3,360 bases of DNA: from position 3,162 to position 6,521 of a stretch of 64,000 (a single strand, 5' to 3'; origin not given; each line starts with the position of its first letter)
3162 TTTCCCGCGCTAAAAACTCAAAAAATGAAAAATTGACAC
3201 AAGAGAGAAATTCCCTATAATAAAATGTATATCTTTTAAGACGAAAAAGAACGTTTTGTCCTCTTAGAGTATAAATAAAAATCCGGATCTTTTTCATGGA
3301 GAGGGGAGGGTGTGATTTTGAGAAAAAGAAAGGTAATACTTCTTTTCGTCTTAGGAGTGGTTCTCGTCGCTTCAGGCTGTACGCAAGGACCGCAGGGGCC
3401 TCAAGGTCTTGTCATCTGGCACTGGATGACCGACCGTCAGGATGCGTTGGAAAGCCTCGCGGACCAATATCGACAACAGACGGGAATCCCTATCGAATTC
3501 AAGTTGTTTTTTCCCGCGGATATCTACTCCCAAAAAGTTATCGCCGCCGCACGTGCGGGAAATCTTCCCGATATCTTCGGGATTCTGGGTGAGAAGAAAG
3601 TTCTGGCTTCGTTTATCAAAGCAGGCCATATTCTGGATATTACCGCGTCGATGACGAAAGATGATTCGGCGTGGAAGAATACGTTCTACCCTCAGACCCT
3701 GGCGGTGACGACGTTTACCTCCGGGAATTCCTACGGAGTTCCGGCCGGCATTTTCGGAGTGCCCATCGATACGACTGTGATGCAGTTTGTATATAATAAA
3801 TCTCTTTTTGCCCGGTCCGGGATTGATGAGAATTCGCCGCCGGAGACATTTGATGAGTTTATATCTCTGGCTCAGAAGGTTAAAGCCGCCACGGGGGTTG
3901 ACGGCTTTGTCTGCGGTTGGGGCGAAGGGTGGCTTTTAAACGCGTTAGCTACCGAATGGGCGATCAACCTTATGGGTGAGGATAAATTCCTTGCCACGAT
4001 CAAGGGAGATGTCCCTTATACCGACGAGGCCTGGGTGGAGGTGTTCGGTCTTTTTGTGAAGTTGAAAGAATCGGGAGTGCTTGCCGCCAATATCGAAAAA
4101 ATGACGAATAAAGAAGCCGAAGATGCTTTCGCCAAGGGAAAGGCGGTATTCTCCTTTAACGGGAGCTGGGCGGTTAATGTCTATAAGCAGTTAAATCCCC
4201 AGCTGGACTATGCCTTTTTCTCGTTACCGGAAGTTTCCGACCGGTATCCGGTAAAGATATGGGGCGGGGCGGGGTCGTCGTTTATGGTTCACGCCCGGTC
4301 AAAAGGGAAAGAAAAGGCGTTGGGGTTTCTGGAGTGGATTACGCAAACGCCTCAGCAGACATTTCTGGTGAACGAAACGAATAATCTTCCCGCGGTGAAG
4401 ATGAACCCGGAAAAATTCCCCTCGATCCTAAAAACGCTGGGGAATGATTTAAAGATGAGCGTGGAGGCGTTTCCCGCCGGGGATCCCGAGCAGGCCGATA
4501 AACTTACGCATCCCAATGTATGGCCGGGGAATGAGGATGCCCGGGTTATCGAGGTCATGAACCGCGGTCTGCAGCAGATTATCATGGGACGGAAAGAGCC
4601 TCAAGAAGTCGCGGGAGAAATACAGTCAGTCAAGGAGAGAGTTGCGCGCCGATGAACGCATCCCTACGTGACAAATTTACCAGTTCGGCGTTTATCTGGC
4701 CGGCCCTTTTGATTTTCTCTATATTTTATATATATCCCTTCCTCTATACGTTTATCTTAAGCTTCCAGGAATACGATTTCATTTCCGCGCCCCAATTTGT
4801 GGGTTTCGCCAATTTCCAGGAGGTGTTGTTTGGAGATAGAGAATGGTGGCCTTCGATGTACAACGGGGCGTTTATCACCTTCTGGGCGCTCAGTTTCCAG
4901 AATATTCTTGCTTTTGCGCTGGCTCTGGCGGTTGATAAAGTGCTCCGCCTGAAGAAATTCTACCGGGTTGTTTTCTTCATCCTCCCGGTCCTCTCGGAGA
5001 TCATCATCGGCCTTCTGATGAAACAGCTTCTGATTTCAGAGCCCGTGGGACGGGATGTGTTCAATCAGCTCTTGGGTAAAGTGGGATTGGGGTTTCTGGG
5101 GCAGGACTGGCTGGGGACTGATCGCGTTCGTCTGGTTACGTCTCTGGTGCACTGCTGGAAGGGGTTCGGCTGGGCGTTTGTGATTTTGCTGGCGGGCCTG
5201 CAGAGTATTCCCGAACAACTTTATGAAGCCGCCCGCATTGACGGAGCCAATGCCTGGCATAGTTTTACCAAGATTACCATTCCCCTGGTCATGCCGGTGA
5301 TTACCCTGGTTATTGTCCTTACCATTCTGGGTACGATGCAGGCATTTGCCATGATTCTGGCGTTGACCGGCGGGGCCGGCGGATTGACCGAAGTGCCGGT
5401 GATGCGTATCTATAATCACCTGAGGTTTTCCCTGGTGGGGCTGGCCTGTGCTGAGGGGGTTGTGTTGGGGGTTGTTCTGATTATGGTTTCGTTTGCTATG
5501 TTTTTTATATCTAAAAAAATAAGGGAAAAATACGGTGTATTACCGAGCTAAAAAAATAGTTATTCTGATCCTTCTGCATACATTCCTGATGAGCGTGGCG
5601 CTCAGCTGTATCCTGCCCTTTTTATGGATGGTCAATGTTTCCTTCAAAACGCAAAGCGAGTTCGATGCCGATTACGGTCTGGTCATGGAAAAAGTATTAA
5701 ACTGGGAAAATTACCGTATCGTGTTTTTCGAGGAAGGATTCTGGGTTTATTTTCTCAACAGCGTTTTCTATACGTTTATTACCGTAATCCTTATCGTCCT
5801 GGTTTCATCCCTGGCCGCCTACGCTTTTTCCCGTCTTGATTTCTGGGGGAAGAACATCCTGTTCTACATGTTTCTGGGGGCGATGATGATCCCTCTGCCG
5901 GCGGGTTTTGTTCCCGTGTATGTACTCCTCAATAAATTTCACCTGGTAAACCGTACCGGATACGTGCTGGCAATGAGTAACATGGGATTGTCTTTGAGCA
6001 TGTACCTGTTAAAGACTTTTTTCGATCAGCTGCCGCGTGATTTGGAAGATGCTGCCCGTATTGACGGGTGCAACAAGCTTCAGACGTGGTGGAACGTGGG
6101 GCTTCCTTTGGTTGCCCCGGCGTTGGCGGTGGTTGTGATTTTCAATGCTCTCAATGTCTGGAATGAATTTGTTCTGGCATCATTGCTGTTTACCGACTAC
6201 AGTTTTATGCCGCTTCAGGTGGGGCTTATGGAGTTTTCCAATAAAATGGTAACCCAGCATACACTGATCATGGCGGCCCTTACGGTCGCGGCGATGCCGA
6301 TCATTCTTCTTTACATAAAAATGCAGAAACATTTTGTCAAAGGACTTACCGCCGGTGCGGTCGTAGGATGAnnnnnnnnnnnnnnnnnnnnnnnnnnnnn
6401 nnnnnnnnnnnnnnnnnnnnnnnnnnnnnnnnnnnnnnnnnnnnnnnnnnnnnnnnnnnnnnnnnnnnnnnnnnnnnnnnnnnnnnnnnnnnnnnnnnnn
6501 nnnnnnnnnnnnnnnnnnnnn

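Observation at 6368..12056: Glycan-utilisation locus: two paralogous clan GH-A glycosidases interleaved with three copies of a ~190-aa secreted beta-sandwich domain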

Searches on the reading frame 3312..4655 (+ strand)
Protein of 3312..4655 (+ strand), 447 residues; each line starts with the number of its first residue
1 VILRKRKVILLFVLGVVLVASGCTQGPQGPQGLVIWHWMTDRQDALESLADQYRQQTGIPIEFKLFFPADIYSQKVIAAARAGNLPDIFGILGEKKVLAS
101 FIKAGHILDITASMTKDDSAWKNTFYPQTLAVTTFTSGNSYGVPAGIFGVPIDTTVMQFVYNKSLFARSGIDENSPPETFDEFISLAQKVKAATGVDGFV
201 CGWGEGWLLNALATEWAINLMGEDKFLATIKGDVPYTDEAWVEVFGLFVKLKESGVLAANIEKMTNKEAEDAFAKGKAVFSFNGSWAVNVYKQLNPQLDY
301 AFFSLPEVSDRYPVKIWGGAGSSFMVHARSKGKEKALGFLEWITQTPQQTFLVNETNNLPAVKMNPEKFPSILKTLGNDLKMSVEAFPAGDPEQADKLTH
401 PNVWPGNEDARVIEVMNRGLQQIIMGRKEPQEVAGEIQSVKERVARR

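Call 4: search_protein_families(library=pfam, proteins=[window:3312-4655:+], max_evalue=0.1)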
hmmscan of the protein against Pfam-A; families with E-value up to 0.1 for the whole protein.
window:3312-4655:+ (447 aa): 2 families
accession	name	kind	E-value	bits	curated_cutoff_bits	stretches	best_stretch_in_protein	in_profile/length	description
PF13416.11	SBP_bac_8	-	1.3e-29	104.3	27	1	49-363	2-263/279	Bacterial extracellular solute-binding protein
PF01547.30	SBP_bac_1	-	1.4e-29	104.5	26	1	41-349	6-306/307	Bacterial extracellular solute-binding protein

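Call 5: search_protein_families(library=ncbifam, proteins=[window:3312-4655:+], max_evalue=0.1)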
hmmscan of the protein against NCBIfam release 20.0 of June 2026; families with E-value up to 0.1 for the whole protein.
window:3312-4655:+ (447 aa): 5 families
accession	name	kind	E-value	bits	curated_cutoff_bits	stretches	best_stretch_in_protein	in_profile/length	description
TIGR03851.1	chitin_NgcE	equivalog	1.7e-17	63.5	399.65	1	82-364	90-372/450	N-acetylglucosamine/diacetylchitobiose ABC transporter substrate-binding protein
NF007011.0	PRK09474.1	equivalog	8.7e-13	47.8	291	1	31-364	31-330/396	maltose/maltodextrin ABC transporter substrate-binding protein MalE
TIGR03850.1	bind_CPR_0540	equivalog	2.5e-12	46.2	299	1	47-369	51-370/437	carbohydrate ABC transporter substrate-binding protein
NF053763.1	ABCarbgalBndGanS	equivalog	2.6e-10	39.6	700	1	133-432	131-402/420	galactooligosaccharide ABC transporter substrate-binding protein GanS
NF008211.0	PRK10974.1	equivalog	2.4e-09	36.3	411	1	32-208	28-198/439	sn-glycerol-3-phosphate ABC transporter substrate-binding protein UgpB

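Call 56: search_solved_structures(query=window:3312-4655:+, max_evalue=0.00001)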
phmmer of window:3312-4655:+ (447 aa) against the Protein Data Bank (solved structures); distinct sequences matched with E-value up to 0.00001: 41.
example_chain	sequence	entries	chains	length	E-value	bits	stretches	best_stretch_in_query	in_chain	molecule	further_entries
7eho_A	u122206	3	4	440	1.9e-21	79.5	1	63-392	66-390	Chitin oligosaccharide binding protein NagB2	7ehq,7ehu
7ehp_A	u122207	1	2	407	2.2e-20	76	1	73-367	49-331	chitin oligosaccahride binding protein NagB1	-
9xor_A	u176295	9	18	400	6.6e-18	67.8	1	146-364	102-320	maltose-binding protein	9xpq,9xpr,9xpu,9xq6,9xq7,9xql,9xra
4zza_A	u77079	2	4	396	6.8e-18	67.8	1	146-348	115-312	Sugar binding protein of ABC transporter system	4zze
4zs9_A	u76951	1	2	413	7.6e-18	67.6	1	146-348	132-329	Sugar binding protein of ABC transporter system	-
7bvt_A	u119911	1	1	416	2.6e-17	65.9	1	20-362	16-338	Hypothetical sugar ABC-transporter sugar binding protein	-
4r9f_A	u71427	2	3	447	4.7e-17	65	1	22-349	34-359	MBP1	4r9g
5ysb_A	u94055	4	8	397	2e-14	56.3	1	34-362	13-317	Lin1841 protein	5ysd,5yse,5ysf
3zkk_A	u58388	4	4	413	4.3e-14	55.3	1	21-361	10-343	XOS BINDING PROTEIN | PUTATIVE SUGAR TRANSPORTER SOLUTE-BINDING PROTEIN | SUGAR TRANSPORTER SOLUTE-BINDING PROTEIN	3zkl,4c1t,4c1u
4qrz_A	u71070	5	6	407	9.1e-14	54.2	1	33-191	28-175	ABC-TYPE SUGAR TRANSPORTER | ABC transporter, substrate binding protein (Sugar)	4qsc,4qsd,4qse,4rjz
6dtu_A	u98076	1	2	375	1.3e-12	50.4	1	38-342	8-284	maltose-binding protein MalE1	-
2gha_A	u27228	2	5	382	1.5e-12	50.2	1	38-343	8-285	maltose ABC transporter, periplasmic maltose-binding protein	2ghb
6rjy_A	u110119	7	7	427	6.6e-12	48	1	58-366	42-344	Arabino-oligosaccharids-binding protein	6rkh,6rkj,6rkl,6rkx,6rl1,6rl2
8art_A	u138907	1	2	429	5.7e-11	45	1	28-360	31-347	Putative secreted maltose-binding protein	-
2heu_A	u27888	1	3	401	4.3e-10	42.1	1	80-346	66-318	Sugar ABC transporter, sugar-binding protein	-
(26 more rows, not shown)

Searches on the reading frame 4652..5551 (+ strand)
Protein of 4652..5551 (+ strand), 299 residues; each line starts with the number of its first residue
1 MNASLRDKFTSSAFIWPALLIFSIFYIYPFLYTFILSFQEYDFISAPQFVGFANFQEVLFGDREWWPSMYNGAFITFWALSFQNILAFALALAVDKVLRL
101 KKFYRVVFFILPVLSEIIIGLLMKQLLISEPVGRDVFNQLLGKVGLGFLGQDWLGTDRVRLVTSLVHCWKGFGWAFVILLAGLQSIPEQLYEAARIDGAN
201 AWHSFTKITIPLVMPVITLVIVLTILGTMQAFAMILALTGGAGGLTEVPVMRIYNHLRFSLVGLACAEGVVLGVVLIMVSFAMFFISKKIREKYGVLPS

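Call 4: search_protein_families(library=pfam, proteins=[window:4652-5551:+], max_evalue=0.1)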
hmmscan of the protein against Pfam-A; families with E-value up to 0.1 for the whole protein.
window:4652-5551:+ (299 aa): 1 family
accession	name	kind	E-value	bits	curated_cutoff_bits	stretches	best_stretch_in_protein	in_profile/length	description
PF00528.27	BPD_transp_1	-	5.1e-14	52.8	26.4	1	87-291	3-183/184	Binding-protein-dependent transport system inner membrane component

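Call 5: search_protein_families(library=ncbifam, proteins=[window:4652-5551:+], max_evalue=0.1)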
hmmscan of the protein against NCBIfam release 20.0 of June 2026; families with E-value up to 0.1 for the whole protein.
window:4652-5551:+ (299 aa): 26 families (the best 25 are shown)
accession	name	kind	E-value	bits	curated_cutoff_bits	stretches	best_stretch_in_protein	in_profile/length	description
NF007852.0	PRK10561.1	equivalog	4e-24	86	335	1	6-286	9-283/295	sn-glycerol-3-phosphate ABC transporter permease UgpA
NF008232.0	PRK10999.1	equivalog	3.3e-16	59.1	392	1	50-242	265-457/520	maltose ABC transporter permease MalF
NF040931.1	ABC_arch_GlcT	equivalog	8.6e-16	58.4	360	1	20-291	6-277/278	glucose ABC transporter permease GlcT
TIGR03262.1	PhnU2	equivalog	2.3e-11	43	593.25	1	15-293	7-259/546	putative 2-aminoethylphosphonate ABC transporter permease subunit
NF011624.0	PRK15050.1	equivalog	3.6e-10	39.5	247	1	179-292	180-287/297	2-aminoethylphosphonate ABC transporter permease subunit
TIGR01581.1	Mo_ABC_porter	hypoth_equivalog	4.2e-09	36.2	210.3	1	176-277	119-220/225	ABC transporter permease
TIGR03226.1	PhnU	equivalog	2e-08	34.1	283.45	1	179-289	198-302/311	2-aminoethylphosphonate ABC transporter permease subunit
NF040932.1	ABC_arch_GlcU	equivalog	1e-07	31.9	340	1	181-240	154-213/272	glucose ABC transporter permease GlcU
NF008231.0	PRK10998.1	equivalog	1.8e-07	31.1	261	1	183-267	181-265/296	maltose ABC transporter permease MalG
NF007044.0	PRK09497.1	equivalog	3.5e-07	30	348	1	25-293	22-281/285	spermidine/putrescine ABC transporter permease PotB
NF007047.0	PRK09500.1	equivalog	1.1e-06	28.5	326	1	172-292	138-253/257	spermidine/putrescine ABC transporter permease PotC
TIGR02141.1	modB_ABC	equivalog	1.9e-06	27.7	182.6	1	180-289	100-204/208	molybdate ABC transporter permease subunit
TIGR00969.1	3a0106s02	subfamily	3.3e-06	26.8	240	1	183-279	166-262/272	sulfate ABC transporter permease subunit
TIGR03416.1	ABC_choXWV_perm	equivalog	1.6e-05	24.5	363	1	181-276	171-260/267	choline ABC transporter permease subunit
NF008196.0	PRK10952.1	equivalog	6.9e-05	21.8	439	1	180-277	228-322/356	glycine betaine/L-proline ABC transporter permease ProW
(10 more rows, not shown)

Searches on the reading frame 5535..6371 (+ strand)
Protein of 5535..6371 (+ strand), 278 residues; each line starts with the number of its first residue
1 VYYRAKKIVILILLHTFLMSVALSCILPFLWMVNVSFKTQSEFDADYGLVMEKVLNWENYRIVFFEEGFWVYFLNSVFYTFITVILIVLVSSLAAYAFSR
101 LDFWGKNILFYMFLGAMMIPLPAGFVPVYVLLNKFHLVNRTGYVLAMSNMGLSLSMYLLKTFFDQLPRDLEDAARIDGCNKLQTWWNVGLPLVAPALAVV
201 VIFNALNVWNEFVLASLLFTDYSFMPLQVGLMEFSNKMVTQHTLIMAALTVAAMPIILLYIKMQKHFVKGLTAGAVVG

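Call 4: search_protein_families(library=pfam, proteins=[window:5535-6371:+], max_evalue=0.1)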
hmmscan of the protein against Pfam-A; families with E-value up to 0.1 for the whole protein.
window:5535-6371:+ (278 aa): 1 family
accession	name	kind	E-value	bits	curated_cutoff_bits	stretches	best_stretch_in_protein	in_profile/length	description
PF00528.27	BPD_transp_1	-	1.2e-16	61.4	26.4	1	88-271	2-182/184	Binding-protein-dependent transport system inner membrane component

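Call 5: search_protein_families(library=ncbifam, proteins=[window:5535-6371:+], max_evalue=0.1)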
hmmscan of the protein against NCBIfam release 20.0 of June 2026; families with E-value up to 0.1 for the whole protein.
window:5535-6371:+ (278 aa): 11 families
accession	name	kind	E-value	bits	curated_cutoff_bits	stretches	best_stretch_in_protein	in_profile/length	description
NF008231.0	PRK10998.1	equivalog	6e-32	111.4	261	1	13-277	15-295/296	maltose ABC transporter permease MalG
NF040932.1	ABC_arch_GlcU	equivalog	5.2e-26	91.9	340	1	14-273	5-266/272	glucose ABC transporter permease GlcU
NF008210.0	PRK10973.1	equivalog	1.5e-23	83.9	297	1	12-272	10-277/281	sn-glycerol-3-phosphate ABC transporter permease UgpE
TIGR01581.1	Mo_ABC_porter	hypoth_equivalog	1.7e-08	34.2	210.3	1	75-240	25-202/225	ABC transporter permease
NF040839.1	tungstate_WtpB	equivalog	1.8e-06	27.8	340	1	66-233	39-216/251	tungstate ABC transporter permease WtpB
TIGR02141.1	modB_ABC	equivalog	3.1e-06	27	182.6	1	77-212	4-152/208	molybdate ABC transporter permease subunit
TIGR00969.1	3a0106s02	subfamily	1.2e-05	24.9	240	1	76-263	66-267/272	sulfate ABC transporter permease subunit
NF043074.1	MMSYN1_0196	equivalog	3.8e-05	23.1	350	1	10-194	10-192/277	spermidine/putrescine ABC transporter permease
NF006939.0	PRK09421.1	equivalog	7.3e-05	22.3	262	1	75-203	14-156/230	molybdate ABC transporter permease subunit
TIGR02139.1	permease_CysT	equivalog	0.00023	20.8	246.1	1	77-200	56-192/265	sulfate ABC transporter permease subunit CysT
NF008232.0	PRK10999.1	equivalog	0.0021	16.8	392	1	150-219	385-454/520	maltose ABC transporter permease MalF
